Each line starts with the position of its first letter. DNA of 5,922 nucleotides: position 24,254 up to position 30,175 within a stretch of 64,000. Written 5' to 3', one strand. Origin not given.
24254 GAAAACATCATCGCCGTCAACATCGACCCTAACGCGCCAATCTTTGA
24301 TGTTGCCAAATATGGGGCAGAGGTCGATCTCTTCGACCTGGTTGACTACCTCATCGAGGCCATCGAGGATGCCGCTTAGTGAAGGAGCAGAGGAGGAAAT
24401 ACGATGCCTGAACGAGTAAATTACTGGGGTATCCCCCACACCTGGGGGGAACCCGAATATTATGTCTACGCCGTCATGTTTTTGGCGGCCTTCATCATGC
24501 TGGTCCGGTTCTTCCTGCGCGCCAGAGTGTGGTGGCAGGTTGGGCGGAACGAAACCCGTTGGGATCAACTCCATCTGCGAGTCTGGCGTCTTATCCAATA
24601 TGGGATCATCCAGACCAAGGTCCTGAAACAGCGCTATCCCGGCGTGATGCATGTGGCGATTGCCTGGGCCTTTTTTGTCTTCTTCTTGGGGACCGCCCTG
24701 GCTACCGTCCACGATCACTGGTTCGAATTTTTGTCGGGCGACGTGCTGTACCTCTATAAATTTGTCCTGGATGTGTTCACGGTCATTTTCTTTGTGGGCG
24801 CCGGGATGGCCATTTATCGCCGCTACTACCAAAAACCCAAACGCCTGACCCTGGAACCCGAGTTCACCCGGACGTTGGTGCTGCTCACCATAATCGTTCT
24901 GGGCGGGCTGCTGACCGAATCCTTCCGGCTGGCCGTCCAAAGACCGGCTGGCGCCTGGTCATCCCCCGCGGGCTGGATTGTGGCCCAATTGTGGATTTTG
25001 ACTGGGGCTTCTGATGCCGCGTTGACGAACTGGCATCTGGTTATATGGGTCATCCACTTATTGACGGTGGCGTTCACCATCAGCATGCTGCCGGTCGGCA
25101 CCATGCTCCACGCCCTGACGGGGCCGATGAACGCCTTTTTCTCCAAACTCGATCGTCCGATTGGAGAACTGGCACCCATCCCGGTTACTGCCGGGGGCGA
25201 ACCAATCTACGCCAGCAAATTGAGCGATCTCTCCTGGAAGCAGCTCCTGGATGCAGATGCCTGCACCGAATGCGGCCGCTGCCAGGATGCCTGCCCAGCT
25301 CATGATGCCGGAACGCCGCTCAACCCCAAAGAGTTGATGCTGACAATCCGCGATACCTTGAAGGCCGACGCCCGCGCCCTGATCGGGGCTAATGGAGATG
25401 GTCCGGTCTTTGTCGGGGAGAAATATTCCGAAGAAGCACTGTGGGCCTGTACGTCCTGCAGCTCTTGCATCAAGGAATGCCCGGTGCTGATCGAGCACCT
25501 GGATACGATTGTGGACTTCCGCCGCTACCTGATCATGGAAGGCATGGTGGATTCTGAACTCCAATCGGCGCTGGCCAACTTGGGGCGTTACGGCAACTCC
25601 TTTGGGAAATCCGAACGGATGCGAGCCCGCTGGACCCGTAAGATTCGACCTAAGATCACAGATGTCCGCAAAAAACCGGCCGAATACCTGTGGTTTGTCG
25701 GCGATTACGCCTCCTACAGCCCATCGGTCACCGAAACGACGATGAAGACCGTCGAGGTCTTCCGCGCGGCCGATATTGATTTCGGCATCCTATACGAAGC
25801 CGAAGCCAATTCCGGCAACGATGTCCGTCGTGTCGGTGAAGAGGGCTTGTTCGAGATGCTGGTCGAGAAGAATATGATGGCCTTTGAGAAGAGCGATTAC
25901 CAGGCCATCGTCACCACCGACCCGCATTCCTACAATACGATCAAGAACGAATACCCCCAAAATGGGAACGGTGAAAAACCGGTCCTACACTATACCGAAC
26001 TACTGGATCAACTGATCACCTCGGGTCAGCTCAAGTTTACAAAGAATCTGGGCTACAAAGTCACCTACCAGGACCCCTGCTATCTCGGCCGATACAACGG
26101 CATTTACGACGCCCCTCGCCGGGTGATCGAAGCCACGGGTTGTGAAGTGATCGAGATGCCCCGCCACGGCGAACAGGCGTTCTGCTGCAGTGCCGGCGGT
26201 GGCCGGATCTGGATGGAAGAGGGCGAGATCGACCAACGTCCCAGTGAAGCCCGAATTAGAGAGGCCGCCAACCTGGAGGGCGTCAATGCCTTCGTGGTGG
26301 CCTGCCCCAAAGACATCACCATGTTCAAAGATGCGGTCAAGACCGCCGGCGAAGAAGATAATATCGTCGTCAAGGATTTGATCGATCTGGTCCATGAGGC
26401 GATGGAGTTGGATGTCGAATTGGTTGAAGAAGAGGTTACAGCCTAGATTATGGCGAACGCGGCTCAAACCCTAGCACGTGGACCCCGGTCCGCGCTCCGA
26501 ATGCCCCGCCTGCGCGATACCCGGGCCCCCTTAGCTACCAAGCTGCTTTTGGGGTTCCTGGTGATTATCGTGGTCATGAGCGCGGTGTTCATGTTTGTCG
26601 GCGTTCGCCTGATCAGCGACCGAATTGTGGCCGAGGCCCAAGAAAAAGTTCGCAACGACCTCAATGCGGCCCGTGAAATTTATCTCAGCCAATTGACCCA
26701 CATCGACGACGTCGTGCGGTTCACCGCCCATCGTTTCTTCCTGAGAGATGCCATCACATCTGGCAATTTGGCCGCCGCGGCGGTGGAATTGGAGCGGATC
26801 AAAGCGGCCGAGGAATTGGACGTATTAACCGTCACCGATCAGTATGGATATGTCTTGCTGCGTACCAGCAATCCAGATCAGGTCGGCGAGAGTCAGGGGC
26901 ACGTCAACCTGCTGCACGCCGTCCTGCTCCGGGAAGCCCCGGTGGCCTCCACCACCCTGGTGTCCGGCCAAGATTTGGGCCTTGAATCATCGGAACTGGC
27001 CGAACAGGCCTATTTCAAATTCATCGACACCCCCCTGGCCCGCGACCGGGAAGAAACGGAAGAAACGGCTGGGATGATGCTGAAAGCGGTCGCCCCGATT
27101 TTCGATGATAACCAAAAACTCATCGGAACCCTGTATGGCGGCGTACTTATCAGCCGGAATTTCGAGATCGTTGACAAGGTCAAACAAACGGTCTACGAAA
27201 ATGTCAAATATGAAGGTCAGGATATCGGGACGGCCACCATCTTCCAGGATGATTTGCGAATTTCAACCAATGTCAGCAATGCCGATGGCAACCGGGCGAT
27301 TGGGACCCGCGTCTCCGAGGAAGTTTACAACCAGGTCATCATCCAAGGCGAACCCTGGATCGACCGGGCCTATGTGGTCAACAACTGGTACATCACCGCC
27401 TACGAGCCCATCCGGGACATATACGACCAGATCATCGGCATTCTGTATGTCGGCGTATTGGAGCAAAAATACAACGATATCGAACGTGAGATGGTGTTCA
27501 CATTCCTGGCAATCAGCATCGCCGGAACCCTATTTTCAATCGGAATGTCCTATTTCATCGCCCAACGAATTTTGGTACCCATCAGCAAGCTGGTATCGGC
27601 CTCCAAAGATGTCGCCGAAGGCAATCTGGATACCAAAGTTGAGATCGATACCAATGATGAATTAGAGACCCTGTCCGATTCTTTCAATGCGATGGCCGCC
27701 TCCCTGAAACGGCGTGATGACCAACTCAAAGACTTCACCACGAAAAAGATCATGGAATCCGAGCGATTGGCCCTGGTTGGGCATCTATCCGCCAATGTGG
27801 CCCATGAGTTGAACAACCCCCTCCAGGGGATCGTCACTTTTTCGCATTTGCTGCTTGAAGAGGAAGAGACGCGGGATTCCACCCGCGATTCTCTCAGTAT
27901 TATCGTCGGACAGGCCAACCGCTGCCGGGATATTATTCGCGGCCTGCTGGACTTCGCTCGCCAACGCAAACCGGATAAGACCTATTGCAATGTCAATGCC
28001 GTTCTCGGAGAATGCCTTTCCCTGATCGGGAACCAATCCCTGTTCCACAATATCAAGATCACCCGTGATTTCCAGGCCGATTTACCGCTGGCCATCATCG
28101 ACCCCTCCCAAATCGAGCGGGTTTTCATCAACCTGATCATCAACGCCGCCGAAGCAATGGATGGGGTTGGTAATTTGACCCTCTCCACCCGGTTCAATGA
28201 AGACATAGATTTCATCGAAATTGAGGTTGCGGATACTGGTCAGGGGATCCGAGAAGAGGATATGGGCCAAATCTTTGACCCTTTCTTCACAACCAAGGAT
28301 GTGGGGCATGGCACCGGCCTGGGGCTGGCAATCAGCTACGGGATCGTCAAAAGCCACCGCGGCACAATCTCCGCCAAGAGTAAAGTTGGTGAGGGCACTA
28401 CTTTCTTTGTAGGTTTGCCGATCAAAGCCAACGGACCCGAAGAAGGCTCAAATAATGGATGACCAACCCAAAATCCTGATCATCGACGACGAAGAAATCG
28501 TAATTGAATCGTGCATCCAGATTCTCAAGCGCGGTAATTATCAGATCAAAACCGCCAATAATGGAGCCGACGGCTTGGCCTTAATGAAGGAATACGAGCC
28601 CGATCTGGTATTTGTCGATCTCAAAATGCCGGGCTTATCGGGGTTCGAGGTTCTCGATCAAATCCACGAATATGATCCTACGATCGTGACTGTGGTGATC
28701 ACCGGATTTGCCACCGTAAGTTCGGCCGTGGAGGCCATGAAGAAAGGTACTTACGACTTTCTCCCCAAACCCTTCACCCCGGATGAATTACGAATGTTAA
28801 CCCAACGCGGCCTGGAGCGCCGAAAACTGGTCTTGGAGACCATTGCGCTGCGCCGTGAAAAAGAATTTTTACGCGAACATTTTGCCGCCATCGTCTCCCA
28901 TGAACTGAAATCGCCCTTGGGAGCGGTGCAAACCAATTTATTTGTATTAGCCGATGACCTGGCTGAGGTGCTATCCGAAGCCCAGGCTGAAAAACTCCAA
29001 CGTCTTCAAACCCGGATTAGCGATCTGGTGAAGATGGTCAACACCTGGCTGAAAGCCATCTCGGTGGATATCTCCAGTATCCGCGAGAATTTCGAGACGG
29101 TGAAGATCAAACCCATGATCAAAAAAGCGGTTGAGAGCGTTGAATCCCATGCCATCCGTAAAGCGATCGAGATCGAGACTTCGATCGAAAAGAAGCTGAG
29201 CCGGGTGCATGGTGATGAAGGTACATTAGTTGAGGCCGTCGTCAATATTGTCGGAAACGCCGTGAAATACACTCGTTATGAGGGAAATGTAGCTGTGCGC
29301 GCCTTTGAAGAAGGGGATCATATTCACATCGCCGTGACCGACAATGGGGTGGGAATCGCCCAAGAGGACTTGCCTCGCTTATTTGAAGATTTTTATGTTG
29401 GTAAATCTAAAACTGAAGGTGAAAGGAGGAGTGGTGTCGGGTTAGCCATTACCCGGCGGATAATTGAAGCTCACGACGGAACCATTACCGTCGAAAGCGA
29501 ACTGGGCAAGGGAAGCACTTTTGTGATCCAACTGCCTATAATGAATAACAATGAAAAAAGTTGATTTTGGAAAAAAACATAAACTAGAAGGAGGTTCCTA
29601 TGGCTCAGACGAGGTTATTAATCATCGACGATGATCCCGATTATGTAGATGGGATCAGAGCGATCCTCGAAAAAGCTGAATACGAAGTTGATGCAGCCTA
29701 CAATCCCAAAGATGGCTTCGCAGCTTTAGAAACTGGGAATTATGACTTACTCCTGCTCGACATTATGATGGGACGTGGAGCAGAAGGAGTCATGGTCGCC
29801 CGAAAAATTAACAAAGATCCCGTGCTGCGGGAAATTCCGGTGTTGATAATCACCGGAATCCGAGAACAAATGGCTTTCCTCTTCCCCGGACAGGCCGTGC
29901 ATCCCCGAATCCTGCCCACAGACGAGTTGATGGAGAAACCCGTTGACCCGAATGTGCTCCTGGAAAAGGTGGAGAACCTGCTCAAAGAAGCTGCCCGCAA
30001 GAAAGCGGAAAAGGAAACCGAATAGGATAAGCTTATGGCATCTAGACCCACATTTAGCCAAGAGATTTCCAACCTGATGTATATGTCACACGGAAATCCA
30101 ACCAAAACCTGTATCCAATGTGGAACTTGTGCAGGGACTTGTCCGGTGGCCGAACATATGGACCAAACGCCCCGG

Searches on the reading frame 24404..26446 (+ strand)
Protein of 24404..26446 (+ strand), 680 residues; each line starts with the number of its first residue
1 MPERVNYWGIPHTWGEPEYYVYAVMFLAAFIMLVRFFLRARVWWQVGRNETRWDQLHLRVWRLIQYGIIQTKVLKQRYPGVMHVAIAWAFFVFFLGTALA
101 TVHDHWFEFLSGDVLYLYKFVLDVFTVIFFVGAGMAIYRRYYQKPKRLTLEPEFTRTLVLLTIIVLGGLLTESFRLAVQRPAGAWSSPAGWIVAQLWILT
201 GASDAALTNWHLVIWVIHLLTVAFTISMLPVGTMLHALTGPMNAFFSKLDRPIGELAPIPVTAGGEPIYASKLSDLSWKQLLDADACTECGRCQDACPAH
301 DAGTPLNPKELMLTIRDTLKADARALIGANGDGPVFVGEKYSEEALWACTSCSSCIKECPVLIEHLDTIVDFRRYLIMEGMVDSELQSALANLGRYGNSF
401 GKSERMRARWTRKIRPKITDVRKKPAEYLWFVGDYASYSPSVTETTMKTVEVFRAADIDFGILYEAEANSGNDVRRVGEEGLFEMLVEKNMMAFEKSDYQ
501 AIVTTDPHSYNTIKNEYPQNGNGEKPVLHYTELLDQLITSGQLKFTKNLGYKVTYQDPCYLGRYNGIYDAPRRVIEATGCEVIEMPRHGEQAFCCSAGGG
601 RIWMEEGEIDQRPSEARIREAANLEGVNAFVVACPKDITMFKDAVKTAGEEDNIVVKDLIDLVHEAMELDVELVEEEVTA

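Call 8: search_protein_families(library=pfam, proteins=[window:24404-26446:+], max_evalue=0.0001)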
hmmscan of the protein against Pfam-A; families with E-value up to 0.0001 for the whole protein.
window:24404-26446:+ (680 aa): 7 families
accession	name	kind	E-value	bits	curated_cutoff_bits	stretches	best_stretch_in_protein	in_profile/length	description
PF02754.22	CCG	-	3e-17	62.9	20.6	1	553-636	1-79/85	Cysteine-rich domain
PF12797.12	Fer4_2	-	7.4e-09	35.4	24.5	1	278-299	1-22/22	4Fe-4S binding domain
PF13183.11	Fer4_8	-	1.3e-08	35.7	27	1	284-361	2-66/68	4Fe-4S dicluster domain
PF13187.11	Fer4_9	-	1.3e-08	35.1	27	1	286-361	1-49/52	4Fe-4S dicluster domain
PF13237.11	Fer4_10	-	2.3e-08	34.3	25.5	1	282-360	4-53/53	4Fe-4S dicluster domain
PF13534.11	Fer4_17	-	3.3e-06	28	22.2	0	286-361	1-58/61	4Fe-4S dicluster domain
PF14697.11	Fer4_21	-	0.0001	22.8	35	0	283-301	4-55/59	4Fe-4S dicluster domain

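Call 73: search_protein_families(library=ncbifam, proteins=[window:24404-26446:+], max_evalue=0.001)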
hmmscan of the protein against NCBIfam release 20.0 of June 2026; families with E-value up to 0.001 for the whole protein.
window:24404-26446:+ (680 aa): 18 families
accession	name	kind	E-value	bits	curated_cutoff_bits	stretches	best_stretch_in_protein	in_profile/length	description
NF004898.0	PRK06259.1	equivalog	4.9e-32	111.2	385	1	282-666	131-487/488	fumarate reductase (CoM/CoB) subunit TfrB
NF045724.1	ferredox_TmcB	equivalog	4.1e-19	68.5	735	1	526-668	288-429/430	electron transfer complex ferredoxin TmcB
NF045796.1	DsrK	equivalog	3.6e-16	58.8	400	1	284-628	49-404/453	sulfate reduction electron transfer complex DsrMKJOP subunit DsrK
NF045670.1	quin_L_LdhH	equivalog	7.4e-16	57.6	800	1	443-648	482-692/706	L-lactate dehydrogenase (quinone) large subunit LdhH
NF045711.1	sulf_resp_HmcF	equivalog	2.5e-15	56.2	750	1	488-601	264-385/457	sulfate respiration complex iron-sulfur protein HmcF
NF045663.1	diclust_near_Sec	equivalog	1.1e-09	37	530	1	335-622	341-604/759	pyridine nucleotide-disulfide oxidoreductase/dicluster-binding protein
TIGR03290.1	CoB_CoM_SS_C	equivalog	1.7e-09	37.8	160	1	341-404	40-103/144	CoB--CoM heterodisulfide reductase subunit C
NF058577.1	FdxA_fam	equivalog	2e-06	27.9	65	1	280-299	31-50/52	4Fe-4S ferredoxin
NF038018.1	qmoC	equivalog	2.9e-06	27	300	1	19-178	152-320/360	quinone-interacting membrane-bound oxidoreductase complex subunit QmoC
NF009226.0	PRK12576.1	equivalog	3e-06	26.8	344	1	272-375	141-236/317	succinate dehydrogenase/fumarate reductase iron-sulfur subunit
NF008369.0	PRK11168.1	equivalog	4.4e-06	25.8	278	0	407-564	151-308/401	anaerobic glycerol-3-phosphate dehydrogenase subunit C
NF004616.0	PRK05950.1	subfamily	5.6e-05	22.4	228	1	256-378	118-235/238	succinate dehydrogenase iron-sulfur subunit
TIGR00384.1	dhsB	subfamily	5.7e-05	22.7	88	1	281-369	136-218/222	succinate dehydrogenase and fumarate reductase iron-sulfur protein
NF040864.1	HgcB_ferredoxin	equivalog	0.0001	22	99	0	280-300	39-59/93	mercury methylation ferredoxin HgcB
TIGR00273.1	TIGR00273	equivalog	0.00013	20.9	444.8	0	282-411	290-406/432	LutB/LldF family L-lactate oxidation iron-sulfur protein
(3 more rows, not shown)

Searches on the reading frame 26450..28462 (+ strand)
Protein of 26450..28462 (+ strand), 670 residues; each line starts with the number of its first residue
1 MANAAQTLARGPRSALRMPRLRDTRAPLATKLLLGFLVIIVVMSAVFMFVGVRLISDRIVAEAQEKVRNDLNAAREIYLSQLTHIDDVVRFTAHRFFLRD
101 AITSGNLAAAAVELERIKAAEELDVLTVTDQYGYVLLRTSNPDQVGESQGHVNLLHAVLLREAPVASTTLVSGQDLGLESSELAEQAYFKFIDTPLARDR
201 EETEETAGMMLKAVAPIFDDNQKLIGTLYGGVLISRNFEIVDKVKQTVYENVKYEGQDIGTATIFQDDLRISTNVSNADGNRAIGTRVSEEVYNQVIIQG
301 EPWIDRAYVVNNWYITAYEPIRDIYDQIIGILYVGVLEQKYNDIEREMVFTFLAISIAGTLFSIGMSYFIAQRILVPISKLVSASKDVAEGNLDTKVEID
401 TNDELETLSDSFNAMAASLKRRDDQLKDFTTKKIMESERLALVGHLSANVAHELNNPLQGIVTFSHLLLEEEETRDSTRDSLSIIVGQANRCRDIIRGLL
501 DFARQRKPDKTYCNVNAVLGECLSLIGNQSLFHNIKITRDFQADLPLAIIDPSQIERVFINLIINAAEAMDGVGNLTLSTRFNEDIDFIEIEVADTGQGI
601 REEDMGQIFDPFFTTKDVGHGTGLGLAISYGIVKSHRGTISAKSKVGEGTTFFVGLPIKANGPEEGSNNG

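Call 8: search_protein_families(library=pfam, proteins=[window:26450-28462:+], max_evalue=0.0001)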
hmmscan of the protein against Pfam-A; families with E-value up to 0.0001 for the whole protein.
window:26450-28462:+ (670 aa): 6 families
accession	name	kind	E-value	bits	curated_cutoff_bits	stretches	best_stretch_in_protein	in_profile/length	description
PF17202.10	sCache_3_3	-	8.6e-35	119.8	28.8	1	234-344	3-103/107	Single cache domain 3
PF17201.10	Cache_3-Cache_2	-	1.2e-25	90.9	27.7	1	232-346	76-193/299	Cache 3/Cache 2 fusion domain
PF02518.31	HATPase_c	-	1.4e-22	80.6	26.4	1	551-658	2-109/111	Histidine kinase-, DNA gyrase B-, and HSP90-like ATPase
PF00512.31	HisKA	-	6.6e-15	55.4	26.9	1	445-506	4-64/66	His Kinase A (phospho-acceptor) domain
PF00672.30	HAMP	-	1.5e-14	54.5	25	1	369-420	1-52/53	HAMP domain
PF17203.10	sCache_3_2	-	1.2e-12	48.5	28.4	1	261-341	55-131/140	Single cache domain 3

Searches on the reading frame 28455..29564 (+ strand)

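Call 8: search_protein_families(library=pfam, proteins=[window:28455-29564:+], max_evalue=0.0001)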
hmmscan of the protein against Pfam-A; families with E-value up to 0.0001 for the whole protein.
window:28455-29564:+ (369 aa): 4 families
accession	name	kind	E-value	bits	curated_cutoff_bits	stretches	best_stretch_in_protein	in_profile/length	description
PF02518.31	HATPase_c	-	4.9e-29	101.4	26.4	1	253-362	1-109/111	Histidine kinase-, DNA gyrase B-, and HSP90-like ATPase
PF00072.30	Response_reg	-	3.5e-28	98.4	30.2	1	7-113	1-107/111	Response regulator receiver domain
PF00512.31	HisKA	-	6.7e-09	36.1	26.9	1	140-199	2-58/66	His Kinase A (phospho-acceptor) domain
PF13581.12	HATPase_c_2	-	8.4e-06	26.3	27.4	1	258-339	36-111/127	Histidine kinase-like ATPase domain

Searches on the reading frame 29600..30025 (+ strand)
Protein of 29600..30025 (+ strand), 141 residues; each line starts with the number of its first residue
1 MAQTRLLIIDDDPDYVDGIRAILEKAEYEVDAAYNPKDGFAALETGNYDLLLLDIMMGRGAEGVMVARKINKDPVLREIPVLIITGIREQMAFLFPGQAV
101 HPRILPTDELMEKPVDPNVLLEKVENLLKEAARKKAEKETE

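Call 8: search_protein_families(library=pfam, proteins=[window:29600-30025:+], max_evalue=0.0001)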
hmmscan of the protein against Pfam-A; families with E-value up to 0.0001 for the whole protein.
window:29600-30025:+ (141 aa): 1 family
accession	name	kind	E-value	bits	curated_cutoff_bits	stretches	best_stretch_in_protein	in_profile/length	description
PF00072.30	Response_reg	-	3.2e-17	63.1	30.2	1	7-124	2-110/111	Response regulator receiver domain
